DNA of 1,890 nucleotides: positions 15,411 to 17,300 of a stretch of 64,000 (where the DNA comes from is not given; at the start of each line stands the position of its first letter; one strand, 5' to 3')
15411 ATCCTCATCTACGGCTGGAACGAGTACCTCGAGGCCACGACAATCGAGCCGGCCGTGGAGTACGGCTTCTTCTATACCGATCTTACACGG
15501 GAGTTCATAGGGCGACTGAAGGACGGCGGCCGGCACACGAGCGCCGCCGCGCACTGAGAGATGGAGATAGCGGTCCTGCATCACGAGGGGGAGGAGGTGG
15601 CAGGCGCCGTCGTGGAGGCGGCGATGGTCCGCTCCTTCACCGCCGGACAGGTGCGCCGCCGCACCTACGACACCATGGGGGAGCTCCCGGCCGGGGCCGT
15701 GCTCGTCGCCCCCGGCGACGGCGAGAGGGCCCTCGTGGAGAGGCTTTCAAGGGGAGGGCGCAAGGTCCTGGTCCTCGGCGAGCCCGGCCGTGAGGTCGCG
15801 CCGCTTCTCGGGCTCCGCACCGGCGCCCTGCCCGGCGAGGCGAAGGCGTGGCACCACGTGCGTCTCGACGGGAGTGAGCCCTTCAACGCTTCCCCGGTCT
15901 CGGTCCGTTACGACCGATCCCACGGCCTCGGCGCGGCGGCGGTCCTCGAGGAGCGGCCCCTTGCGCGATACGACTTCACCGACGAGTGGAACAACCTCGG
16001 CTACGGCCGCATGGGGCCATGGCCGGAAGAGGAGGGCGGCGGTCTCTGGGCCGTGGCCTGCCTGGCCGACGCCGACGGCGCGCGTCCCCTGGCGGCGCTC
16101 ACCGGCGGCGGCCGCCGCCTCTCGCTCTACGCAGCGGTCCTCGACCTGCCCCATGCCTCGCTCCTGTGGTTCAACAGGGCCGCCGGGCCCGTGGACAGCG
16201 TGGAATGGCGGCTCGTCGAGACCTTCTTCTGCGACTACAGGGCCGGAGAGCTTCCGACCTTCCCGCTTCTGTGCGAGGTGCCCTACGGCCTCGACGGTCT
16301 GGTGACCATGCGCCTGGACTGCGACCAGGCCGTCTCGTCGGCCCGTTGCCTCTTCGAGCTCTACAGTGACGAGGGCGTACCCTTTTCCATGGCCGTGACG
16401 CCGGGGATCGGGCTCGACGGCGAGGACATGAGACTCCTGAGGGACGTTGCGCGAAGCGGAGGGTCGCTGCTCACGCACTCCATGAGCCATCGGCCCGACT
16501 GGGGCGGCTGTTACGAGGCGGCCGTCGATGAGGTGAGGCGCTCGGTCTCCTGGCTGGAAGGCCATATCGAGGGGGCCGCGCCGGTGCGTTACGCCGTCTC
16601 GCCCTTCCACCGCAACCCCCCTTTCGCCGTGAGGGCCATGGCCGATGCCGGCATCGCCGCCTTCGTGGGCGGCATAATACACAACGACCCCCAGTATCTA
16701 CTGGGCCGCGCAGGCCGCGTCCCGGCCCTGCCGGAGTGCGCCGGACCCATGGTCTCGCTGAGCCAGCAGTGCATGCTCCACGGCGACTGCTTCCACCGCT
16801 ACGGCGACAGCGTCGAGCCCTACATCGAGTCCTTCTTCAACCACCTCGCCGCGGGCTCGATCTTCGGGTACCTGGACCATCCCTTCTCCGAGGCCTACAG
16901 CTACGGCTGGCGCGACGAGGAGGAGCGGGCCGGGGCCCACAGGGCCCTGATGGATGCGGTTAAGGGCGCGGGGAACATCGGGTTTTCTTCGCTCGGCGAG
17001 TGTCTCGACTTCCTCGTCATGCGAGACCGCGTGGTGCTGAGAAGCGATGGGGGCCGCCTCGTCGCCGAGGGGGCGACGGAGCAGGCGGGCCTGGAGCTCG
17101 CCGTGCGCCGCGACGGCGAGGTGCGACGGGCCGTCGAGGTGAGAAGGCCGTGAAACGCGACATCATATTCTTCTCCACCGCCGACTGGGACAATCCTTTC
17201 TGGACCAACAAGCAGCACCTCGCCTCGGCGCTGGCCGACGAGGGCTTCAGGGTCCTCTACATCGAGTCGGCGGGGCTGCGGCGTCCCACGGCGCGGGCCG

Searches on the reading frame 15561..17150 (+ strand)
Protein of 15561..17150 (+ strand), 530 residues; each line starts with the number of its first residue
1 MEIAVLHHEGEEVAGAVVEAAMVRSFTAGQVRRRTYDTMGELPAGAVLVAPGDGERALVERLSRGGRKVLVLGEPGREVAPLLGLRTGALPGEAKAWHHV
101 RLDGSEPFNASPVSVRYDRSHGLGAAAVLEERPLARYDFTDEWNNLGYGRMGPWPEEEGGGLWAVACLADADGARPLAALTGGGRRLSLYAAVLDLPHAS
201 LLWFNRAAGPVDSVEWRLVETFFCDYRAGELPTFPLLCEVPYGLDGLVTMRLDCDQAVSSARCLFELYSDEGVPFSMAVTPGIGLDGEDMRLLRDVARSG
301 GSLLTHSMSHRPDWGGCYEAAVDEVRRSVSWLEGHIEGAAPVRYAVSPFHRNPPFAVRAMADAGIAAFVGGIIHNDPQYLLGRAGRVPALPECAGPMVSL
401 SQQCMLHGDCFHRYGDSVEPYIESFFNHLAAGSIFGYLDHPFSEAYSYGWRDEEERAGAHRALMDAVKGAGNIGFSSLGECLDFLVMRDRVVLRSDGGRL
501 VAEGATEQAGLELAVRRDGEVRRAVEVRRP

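Call 7: search_protein_families(library=pfam, proteins=[window:15561-17150:+], max_evalue=0.01)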
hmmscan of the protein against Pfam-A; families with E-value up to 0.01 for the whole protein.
window:15561-17150:+ (530 aa): 0 families

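Call 51: search_protein_families(library=ncbifam, proteins=[window:15561-17150:+], max_evalue=1)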
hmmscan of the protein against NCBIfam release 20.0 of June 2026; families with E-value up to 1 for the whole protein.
window:15561-17150:+ (530 aa): 0 families

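Call 52: search_solved_structures(query=window:15561-17150:+, max_evalue=1)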
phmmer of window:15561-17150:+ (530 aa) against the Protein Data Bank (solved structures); distinct sequences matched with E-value up to 1: 0.

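Call 64: search_protein_families(library=pfam, proteins=[window:15561-17150:+], max_evalue=10)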
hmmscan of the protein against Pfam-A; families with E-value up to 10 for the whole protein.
window:15561-17150:+ (530 aa): 1 family
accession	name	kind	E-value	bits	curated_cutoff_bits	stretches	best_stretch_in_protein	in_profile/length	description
PF01522.26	Polysacc_deac_1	-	0.3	11.5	23.1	1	288-365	46-121/124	Polysaccharide deacetylase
